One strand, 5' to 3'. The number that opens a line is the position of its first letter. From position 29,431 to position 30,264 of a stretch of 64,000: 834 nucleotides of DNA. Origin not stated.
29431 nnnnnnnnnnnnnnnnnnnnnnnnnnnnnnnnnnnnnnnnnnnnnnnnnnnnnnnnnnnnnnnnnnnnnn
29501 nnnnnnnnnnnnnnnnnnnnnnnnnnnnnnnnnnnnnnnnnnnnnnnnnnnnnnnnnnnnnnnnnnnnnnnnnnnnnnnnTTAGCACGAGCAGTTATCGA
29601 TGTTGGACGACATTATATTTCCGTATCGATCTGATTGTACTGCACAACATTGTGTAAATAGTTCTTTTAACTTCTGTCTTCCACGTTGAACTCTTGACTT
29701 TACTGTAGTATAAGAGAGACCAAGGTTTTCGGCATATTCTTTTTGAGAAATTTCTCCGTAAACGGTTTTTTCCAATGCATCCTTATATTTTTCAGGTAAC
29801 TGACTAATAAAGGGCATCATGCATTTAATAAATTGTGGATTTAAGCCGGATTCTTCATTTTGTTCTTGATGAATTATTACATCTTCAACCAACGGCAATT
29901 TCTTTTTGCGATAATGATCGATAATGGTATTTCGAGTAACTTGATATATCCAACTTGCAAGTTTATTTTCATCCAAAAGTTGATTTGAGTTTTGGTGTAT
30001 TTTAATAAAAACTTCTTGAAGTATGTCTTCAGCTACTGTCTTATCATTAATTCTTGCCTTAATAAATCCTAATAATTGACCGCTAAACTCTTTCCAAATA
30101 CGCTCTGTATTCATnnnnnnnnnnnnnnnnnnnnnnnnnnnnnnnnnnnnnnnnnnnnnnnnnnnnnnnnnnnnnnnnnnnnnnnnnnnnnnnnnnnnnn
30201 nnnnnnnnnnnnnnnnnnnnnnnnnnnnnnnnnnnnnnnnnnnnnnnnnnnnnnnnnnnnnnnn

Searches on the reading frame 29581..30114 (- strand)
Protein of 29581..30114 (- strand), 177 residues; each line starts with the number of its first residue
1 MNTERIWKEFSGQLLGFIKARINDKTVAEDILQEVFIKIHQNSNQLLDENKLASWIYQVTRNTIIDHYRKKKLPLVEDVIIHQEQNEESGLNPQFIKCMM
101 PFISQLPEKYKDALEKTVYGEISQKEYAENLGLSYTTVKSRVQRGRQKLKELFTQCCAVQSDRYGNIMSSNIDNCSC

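Call 3: search_protein_families(library=ncbifam, proteins=[window:29581-30114:-], max_evalue=1)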
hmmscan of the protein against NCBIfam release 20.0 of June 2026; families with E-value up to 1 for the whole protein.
window:29581-30114:- (177 aa): 96 families (the best 25 are shown)
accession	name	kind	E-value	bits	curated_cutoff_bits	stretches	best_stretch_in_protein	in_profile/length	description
NF007215.0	PRK09637.1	equivalog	7.7e-61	205.2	212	1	1-173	1-174/181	RNA polymerase sigma factor SigZ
TIGR02959.1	SigZ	equivalog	1.1e-57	194.6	168.65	1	7-169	1-164/170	RNA polymerase sigma factor SigZ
TIGR02950.1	SigM_subfam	subfamily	2.4e-25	89.2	147.95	1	4-152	3-157/159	RNA polymerase sigma factor, SigM family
TIGR02985.1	Sig70_bacteroi1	subfamily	8.9e-24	84.5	126.4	1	4-151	4-160/162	RNA polymerase sigma-70 factor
TIGR02937.1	sigma70-ECF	superfamily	6.5e-23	81.2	42.9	1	5-151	5-163/165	sigma-70 family RNA polymerase sigma factor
NF058625.1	sigma_PG0214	equivalog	1.1e-21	77.3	130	1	9-155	12-163/170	GFO_1088 family ECF-type sigma factor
NF007226.0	PRK09644.1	equivalog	1.8e-20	73.6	199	1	1-154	1-158/166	RNA polymerase sigma factor SigM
NF006930.0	PRK09415.1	subfamily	9.6e-20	71.2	198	1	5-154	20-176/179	RNA polymerase factor sigma C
NF007223.0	PRK09641.1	equivalog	5e-19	68.9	209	1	22-153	39-184/187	RNA polymerase sigma factor SigW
TIGR02983.1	SigE-fam_strep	subfamily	2.9e-18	66.3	141.55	1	11-153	16-158/162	SigE family RNA polymerase sigma factor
NF009166.1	PRK12513.1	equivalog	9e-18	64.7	206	1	13-154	34-187/193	RNA polymerase sigma factor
NF004113.0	PRK05602.1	equivalog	3.2e-17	62.9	208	1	22-154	66-202/211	RNA polymerase sigma factor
NF008891.0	PRK11924.1-5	subfamily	6.4e-17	62.2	259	1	4-152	6-162/171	RNA polymerase sigma factor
NF009170.0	PRK12517.1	subfamily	3.3e-16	59.3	197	1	22-155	44-178/188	RNA polymerase sigma factor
NF007227.0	PRK09645.1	subfamily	2e-15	57.1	202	1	6-150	18-167/177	sigma-70 family RNA polymerase sigma factor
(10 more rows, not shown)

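Call 4: search_protein_families(library=pfam, proteins=[window:29581-30114:-], max_evalue=1)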
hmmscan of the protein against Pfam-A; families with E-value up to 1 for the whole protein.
window:29581-30114:- (177 aa): 11 families
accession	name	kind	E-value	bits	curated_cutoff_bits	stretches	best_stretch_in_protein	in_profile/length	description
PF08281.18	Sigma70_r4_2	-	5.1e-12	45.7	25.7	1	103-149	8-54/54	Sigma-70, region 4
PF04542.20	Sigma70_r2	-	7.6e-12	45.3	24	1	9-72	4-69/71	Sigma-70 region 2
PF04545.22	Sigma70_r4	-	9.1e-07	28.7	24.1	1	103-151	2-50/50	Sigma-70, region 4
PF13412.12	HTH_24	-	0.0003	20.7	21.9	1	120-144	16-40/48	Winged helix-turn-helix DNA-binding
PF13404.12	HTH_AsnC-type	-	0.0018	18.5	27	1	120-144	16-40/42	AsnC-type helix-turn-helix domain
PF07638.17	Sigma70_ECF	-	0.012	15.9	21.1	1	103-151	134-181/185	ECF sigma factor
PF09862.15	DUF2089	-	0.013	15.6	33.4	1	125-147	20-42/47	Domain of unknown function (DUF2089)-HTH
PF02001.22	DUF134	-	0.016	16.2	27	1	112-151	41-80/98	Protein of unknown function DUF134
PF24810.1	RBD_LARS1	-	0.027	15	27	1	63-111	15-63/75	Leucine--tRNA ligase, RagD-binding domain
PF00196.25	GerE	-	0.1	12.7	23.5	1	123-150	19-46/57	Bacterial regulatory proteins, luxR family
PF13542.12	HTH_Tnp_ISL3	-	0.15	12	27.4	1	123-144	28-49/51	Helix-turn-helix domain of transposase family ISL3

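Call 8: find_homologous_proteins(query=window:29581-30114:-, max_evalue=1e-10)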
Query window:29581-30114:- (177 aa): 1460 proteins with E <= 1e-10 among 1506 candidates; the best 120 are listed.
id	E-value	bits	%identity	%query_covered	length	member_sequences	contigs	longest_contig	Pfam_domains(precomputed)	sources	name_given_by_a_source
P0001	2.9e-112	390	99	100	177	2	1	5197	PF04545.23,PF04542.21,PF08281.19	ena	-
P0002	1.0e-81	291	71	100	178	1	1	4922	PF04545.23,PF04542.21,PF08281.19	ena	-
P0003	2.1e-81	290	72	100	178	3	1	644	PF04545.23,PF04542.21,PF08281.19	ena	-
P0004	2.7e-81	290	72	100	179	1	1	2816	PF04545.23,PF04542.21,PF08281.19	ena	-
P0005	8.2e-81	288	74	100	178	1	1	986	PF04545.23,PF04542.21,PF08281.19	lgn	-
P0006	9.0e-79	281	69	100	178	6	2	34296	PF04545.23,PF04542.21,PF08281.19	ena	-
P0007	1.2e-78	281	69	100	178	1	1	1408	PF04545.23,PF04542.21,PF08281.19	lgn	-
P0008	2.6e-78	280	69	100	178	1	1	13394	PF04545.23,PF04542.21,PF08281.19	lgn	-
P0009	4.9e-78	279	68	100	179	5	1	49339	PF04545.23,PF04542.21,PF08281.19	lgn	-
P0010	7.2e-78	278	70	100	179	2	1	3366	PF04542.21,PF08281.19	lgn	-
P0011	1.3e-77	278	68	100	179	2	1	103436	PF04545.23,PF04542.21,PF08281.19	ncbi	-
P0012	9.9e-77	275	66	100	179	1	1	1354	PF04545.23,PF04542.21,PF08281.19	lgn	-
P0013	5.5e-75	269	65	100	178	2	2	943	PF04545.23,PF04542.21,PF08281.19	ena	-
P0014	5.6e-75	269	67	100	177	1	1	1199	PF04542.21,PF08281.19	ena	-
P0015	1.5e-74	268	65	100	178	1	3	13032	PF04545.23,PF04542.21,PF08281.19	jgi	-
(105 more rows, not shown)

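Call 10: find_related_loci(query=A1, collection=genome_contigs, flank=3000)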
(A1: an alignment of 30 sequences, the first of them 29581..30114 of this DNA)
Query A1 (177 aa) in genome_contigs; peptide patterns used: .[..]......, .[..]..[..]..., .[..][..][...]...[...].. (x = any residue, [..] = any of these).
600 stretches matched a pattern (row limit reached: there are more); 559 encode a relative of the query (tblastn E <= 1e-3); the best 80 are kept; 80 distinct loci.
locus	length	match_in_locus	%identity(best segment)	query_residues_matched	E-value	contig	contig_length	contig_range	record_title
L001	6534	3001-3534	66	1-177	5e-81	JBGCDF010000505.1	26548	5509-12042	MAG: Crocinitomicaceae bacterium isolate SGMAG-82 contig505, whole genome shotgun sequence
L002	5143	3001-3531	63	1-177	2e-79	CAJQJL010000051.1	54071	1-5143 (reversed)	MAG: uncultured Flavobacteriales bacterium isolate 0.2_20180502_Bin_72_1 genome assembly, contig: c_000000000519, whole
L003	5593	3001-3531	64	1-177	6e-79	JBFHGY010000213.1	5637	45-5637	MAG: Crocinitomicaceae bacterium isolate Mix_sand07.2021.05.G.167 k141_993162_length_5637_cov_94.2662, whole genome shot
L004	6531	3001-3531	58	1-177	5e-69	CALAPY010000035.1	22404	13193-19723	MAG TPA_asm: uncultured Flavobacteriales bacterium isolate ERR599005_bin.18_CONCOCT_v1.1_MAG genome assembly, contig: ER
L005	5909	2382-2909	54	1-177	2e-63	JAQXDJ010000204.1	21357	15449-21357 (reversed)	MAG: Vicingaceae bacterium isolate cluster4_bin.65 k119_139035, whole genome shotgun sequence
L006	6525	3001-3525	55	3-177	8e-63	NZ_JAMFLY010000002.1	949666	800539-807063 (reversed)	Flagellimonas myxillae strain 2012CJ39-3 2, whole genome shotgun sequence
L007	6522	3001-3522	55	3-177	9e-63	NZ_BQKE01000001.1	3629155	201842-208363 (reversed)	Persicobacter diffluens strain NBRC 15940 Chromosome, whole genome shotgun sequence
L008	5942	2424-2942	53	3-177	4e-62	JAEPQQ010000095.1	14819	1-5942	MAG: Bacteroidia bacterium isolate HXMU1429-3 NODE_95_length_14819_cov_3.785239, whole genome shotgun sequence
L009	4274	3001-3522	54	1-177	3e-61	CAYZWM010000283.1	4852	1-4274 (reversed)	MAG TPA_asm: uncultured Chitinophagaceae bacterium isolate SRP215229_co1_39 genome assembly, contig: NODE_13707_length_4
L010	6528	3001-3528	53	1-177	8e-61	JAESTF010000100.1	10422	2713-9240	MAG: Flavobacteriales bacterium isolate NORP307 CoAssembly_1237938, whole genome shotgun sequence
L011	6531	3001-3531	51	1-177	2e-60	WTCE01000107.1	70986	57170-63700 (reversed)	MAG: Crocinitomix sp. isolate GLR79 c_000000340586, whole genome shotgun sequence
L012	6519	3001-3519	54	3-177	3e-60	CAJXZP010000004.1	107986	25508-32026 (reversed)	MAG TPA_asm: uncultured Flavobacteriales bacterium isolate SRR3580189_bin.58_MetaBAT_v2.12.1_MAG genome assembly, contig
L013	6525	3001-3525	51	3-177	9e-59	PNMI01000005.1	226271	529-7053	MAG: Sphingobacteriaceae bacterium isolate FW.025 FD_1000021_226271, whole genome shotgun sequence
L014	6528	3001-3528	51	2-177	7e-59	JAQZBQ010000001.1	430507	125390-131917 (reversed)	MAG: Bacteroidota bacterium isolate C_No_T20_C_bin.136 scaffold_5, whole genome shotgun sequence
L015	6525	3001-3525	51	3-177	3e-58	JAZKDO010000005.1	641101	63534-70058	MAG: Bacteroidota bacterium isolate DC_HB_01_SPN181219-bin054 DCHB01SPN_B054_0_000000000005, whole genome shotgun sequen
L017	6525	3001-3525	49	3-177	7e-57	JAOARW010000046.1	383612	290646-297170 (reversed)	MAG: Carboxylicivirga sp. isolate McD6.26 contig_20900, whole genome shotgun sequence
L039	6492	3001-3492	51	4-168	5e-49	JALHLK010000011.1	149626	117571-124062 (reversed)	MAG: Saprospiraceae bacterium isolate Bin_11_1 c_000000000709, whole genome shotgun sequence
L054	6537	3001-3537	44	3-175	7e-47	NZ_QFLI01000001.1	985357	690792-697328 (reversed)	Marinifilum breve strain JC075 scaffold_0, whole genome shotgun sequence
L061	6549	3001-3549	44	1-177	2e-46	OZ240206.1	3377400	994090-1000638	MAG: Dehalococcoidia bacterium isolate 2e453fae-0281-4c22-a0b3-57af5dde5db4 genome assembly, chromosome: 1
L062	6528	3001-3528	44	3-177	1e-46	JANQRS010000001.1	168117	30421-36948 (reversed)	MAG: Calditrichia bacterium isolate IP29b_bin.73 k99_3711738, whole genome shotgun sequence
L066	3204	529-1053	42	4-177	4e-46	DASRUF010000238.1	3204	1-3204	MAG TPA_asm: Bacteroidota bacterium isolate SMAG_U7915 k141_3911965, whole genome shotgun sequence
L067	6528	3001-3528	44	2-177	7e-46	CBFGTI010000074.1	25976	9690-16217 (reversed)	MAG TPA_asm: uncultured Imperialibacter sp. isolate SRR17295757_binner13_Refined_27 genome assembly, contig: ERZ23398518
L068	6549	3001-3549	42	1-175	2e-45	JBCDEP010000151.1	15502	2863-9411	MAG: Cyanobacteria bacterium P01_G01_bin.67 k141_1124748_length_15502_cov_18.0000, whole genome shotgun sequence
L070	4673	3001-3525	43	4-177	2e-45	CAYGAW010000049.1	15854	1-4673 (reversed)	MAG TPA_asm: uncultured Anaerolineales bacterium isolate ERP108616_co1_293 genome assembly, contig: k119_205716, whole g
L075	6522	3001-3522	43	1-174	4e-45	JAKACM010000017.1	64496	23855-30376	MAG: Bacillota bacterium isolate WH4.bin11 NODE_294_length_64496_cov_9.893846, whole genome shotgun sequence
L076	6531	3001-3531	45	2-177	3e-45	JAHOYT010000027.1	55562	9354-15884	MAG: Bacteroidales bacterium isolate CORE_19_RING_Bin_00002 c_000000000064, whole genome shotgun sequence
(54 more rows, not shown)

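Call 29: search_protein_families(library=pfam, proteins=[L039:3594-4385:+, L061:3692-4468:+, L066:1178-2017:+, L068:3642-4079:+, L070:3639-4586:+, L076:3795-4880:+, L062:354-1766:+, L017:3614-4156:+, L054:2565-2816:+, L075:3612-3929:+], max_evalue=0.01)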
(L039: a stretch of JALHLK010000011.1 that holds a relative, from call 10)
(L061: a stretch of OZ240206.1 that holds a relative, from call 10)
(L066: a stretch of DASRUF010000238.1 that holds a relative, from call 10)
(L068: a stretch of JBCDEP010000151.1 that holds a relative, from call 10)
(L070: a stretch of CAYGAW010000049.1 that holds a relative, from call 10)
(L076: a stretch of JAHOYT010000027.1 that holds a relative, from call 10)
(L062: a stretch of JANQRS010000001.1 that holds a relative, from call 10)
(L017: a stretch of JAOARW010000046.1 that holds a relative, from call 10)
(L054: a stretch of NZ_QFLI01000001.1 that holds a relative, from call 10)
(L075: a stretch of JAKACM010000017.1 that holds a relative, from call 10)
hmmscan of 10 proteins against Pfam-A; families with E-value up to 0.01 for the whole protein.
L039:3594-4385:+ (263 aa): 19 families
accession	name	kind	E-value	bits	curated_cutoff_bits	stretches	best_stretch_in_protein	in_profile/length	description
PF13847.12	Methyltransf_31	-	2.4e-42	144.5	27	1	69-213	2-143/145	Methyltransferase domain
PF08241.18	Methyltransf_11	-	1.6e-22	80.4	21.2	1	75-173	1-94/95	Methyltransferase domain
PF13649.12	Methyltransf_25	-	1.9e-22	80.2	27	1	74-170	1-97/97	Methyltransferase domain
PF01209.24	Ubie_methyltran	-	4.7e-19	69.1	20.1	1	67-174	44-151/233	ubiE/COQ5 methyltransferase family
PF08242.18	Methyltransf_12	-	7.2e-14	52.7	30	1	75-172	1-98/98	Methyltransferase domain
PF01135.25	PCMT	-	8.3e-10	39.2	20.3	1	63-129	66-132/210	Protein-L-isoaspartate(D-aspartate) O-methyltransferase (PCMT)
PF13489.12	Methyltransf_23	-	3.6e-09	37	27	1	66-184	17-126/164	Methyltransferase domain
PF06325.19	PrmA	-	5.2e-07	29.9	22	1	68-178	159-262/296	Ribosomal protein L11 methyltransferase (PrmA)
PF05148.21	Methyltransf_8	-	9.8e-07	29.3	27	1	122-177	105-159/219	Hypothetical methyltransferase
PF13679.12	Methyltransf_32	-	2.4e-06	28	27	1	66-142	21-104/143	Methyltransferase domain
PF01170.24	UPF0020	-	1.2e-05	25.6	22.3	1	94-146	75-128/197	RMKL-like, methyltransferase domain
PF01728.25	FtsJ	-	2.7e-05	24.6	24.1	1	68-154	19-106/181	FtsJ-like methyltransferase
PF05175.20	MTS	-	0.00014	22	23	1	70-147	31-106/170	Methyltransferase small domain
PF20922.3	Anamorsin_N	-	0.00027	21.1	27.1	1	111-182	24-95/163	Anamorsin, N-terminal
PF02353.26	CMAS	-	0.00039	20.2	27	1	65-178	57-168/273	Mycolic acid cyclopropane synthetase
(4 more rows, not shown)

L061:3692-4468:+ (258 aa): 16 families
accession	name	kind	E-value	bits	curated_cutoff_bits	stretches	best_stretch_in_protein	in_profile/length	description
PF13847.12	Methyltransf_31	-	1.2e-34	119.6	27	1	87-195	3-113/145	Methyltransferase domain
PF13649.12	Methyltransf_25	-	7.2e-23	81.5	27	1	91-187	1-97/97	Methyltransferase domain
PF08241.18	Methyltransf_11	-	2.6e-20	73.3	21.2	1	92-190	1-94/95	Methyltransferase domain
PF01209.24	Ubie_methyltran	-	5.6e-17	62.3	20.1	1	83-191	43-151/233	ubiE/COQ5 methyltransferase family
PF08242.18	Methyltransf_12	-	7.1e-13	49.6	30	1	92-189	1-98/98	Methyltransferase domain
PF01135.25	PCMT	-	1.4e-08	35.3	20.3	1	82-146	68-132/210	Protein-L-isoaspartate(D-aspartate) O-methyltransferase (PCMT)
PF13489.12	Methyltransf_23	-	3.5e-07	30.5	27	1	82-194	16-119/164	Methyltransferase domain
PF06325.19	PrmA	-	0.00014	21.9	22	1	86-195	160-262/296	Ribosomal protein L11 methyltransferase (PrmA)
PF20922.3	Anamorsin_N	-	0.00023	21.4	27.1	1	139-196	35-92/163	Anamorsin, N-terminal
PF05175.20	MTS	-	0.00029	20.9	23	1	87-164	31-106/170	Methyltransferase small domain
PF01728.25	FtsJ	-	0.00039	20.8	24.1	1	85-160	19-95/181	FtsJ-like methyltransferase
PF05148.21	Methyltransf_8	-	0.0004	20.7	27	1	139-194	105-159/219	Hypothetical methyltransferase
PF13679.12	Methyltransf_32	-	0.0031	17.9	27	1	88-154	26-96/143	Methyltransferase domain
PF24675.1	NpmA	-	0.0041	16.9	60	1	90-152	26-91/214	16S rRNA (adenine(1408)-N(1))-methyltransferase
PF02353.26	CMAS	-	0.0047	16.7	27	1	83-194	58-167/273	Mycolic acid cyclopropane synthetase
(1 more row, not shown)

L066:1178-2017:+ (279 aa): 17 families
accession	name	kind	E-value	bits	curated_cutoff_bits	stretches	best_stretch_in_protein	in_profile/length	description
PF13847.12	Methyltransf_31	-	4.5e-35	120.9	27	1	89-235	2-145/145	Methyltransferase domain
PF13649.12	Methyltransf_25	-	2.6e-21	76.5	27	1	94-190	1-97/97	Methyltransferase domain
PF08241.18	Methyltransf_11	-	2.7e-21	76.4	21.2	1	95-193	1-94/95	Methyltransferase domain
PF01209.24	Ubie_methyltran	-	1.5e-17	64.2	20.1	1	88-194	45-151/233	ubiE/COQ5 methyltransferase family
PF08242.18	Methyltransf_12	-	8.1e-11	43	30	1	95-192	1-98/98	Methyltransferase domain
PF01135.25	PCMT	-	3.7e-10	40.4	20.3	1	87-149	70-132/210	Protein-L-isoaspartate(D-aspartate) O-methyltransferase (PCMT)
PF06325.19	PrmA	-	2.8e-07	30.8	22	1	88-201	159-265/296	Ribosomal protein L11 methyltransferase (PrmA)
PF13489.12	Methyltransf_23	-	5.2e-07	30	27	1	87-239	19-162/164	Methyltransferase domain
PF05148.21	Methyltransf_8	-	8.1e-07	29.6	27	1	148-202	111-164/219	Hypothetical methyltransferase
PF05175.20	MTS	-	2.2e-06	27.8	23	1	89-194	30-138/170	Methyltransferase small domain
PF20922.3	Anamorsin_N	-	5.6e-05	23.3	27.1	1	131-274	24-156/163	Anamorsin, N-terminal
PF00891.24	Methyltransf_2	-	6.7e-05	22.8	22.3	1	84-236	56-209/210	O-methyltransferase domain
PF02353.26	CMAS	-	0.00024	21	27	1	85-202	57-172/273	Mycolic acid cyclopropane synthetase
PF01269.23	Fibrillarin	-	0.00033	20.3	27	1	70-131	51-112/227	Fibrillarin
PF01170.24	UPF0020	-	0.00074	19.7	22.3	1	115-166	76-128/197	RMKL-like, methyltransferase domain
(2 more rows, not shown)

L068:3642-4079:+ (145 aa): 1 family
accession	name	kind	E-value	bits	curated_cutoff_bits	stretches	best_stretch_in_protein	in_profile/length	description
PF00903.31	Glyoxalase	-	2.6e-12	47.6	20.6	1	5-114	4-121/121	Glyoxalase/Bleomycin resistance protein/Dioxygenase superfamily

L070:3639-4586:+ (315 aa): 1 family
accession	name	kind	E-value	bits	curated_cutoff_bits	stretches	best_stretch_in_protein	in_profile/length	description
PF03773.19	ArsP_1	-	4.9e-31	108.4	32.3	1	29-307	14-293/294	Predicted permease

L076:3795-4880:+ (361 aa): 1 family
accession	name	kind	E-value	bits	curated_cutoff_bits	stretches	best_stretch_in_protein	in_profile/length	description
PF03773.19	ArsP_1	-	3.6e-46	158.1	32.3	1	4-356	2-291/294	Predicted permease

L062:354-1766:+ (470 aa): 12 families
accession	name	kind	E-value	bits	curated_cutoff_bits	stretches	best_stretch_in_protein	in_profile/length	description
PF13738.12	Pyr_redox_3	-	2.9e-16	60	30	2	9-86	1-82/305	Pyridine nucleotide-disulphide oxidoreductase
PF01266.30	DAO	-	1.4e-08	35.1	27.9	1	8-61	2-55/353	FAD dependent oxidoreductase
PF13450.12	NAD_binding_8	-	1.9e-07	31.7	21.9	1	10-49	1-40/68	NAD(P)-binding Rossmann-like domain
PF07992.20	Pyr_redox_2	-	3.1e-07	30.6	26.1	1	8-331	3-253/291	Pyridine nucleotide-disulphide oxidoreductase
PF00890.30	FAD_binding_2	-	0.00012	21.9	20.4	0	8-41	2-35/414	FAD binding domain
PF13434.12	Lys_Orn_oxgnase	-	0.00023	20.8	21.3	0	190-243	177-227/339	L-lysine 6-monooxygenase/L-ornithine 5-monooxygenase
PF02254.24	TrkA_N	-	0.00025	21.8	23.8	0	8-40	1-33/116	TrkA-N domain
PF03486.20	HI0933_like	-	0.00053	19.9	50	1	8-44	3-39/244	HI0933-like protein Rossmann domain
PF12831.13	FAD_oxidored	-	0.00068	19.5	27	1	8-159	2-145/416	FAD dependent oxidoreductase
PF01946.23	Thi4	-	0.002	17.9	26.2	0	8-53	20-64/235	Thi4 family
PF13454.12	NAD_binding_9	-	0.0058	17.1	21.8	0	9-30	1-23/155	FAD-NAD(P)-binding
PF00070.33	Pyr_redox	-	0.0059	17.5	22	0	8-41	2-35/82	Pyridine nucleotide-disulphide oxidoreductase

L017:3614-4156:+ (180 aa): 1 family
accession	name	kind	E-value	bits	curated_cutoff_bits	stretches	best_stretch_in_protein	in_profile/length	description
PF13510.11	Fer2_4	-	2.5e-06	27.9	22.8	1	76-146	3-78/82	2Fe-2S iron-sulfur cluster binding domain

L054:2565-2816:+ (83 aa): 0 families

L075:3612-3929:+ (105 aa): 0 families
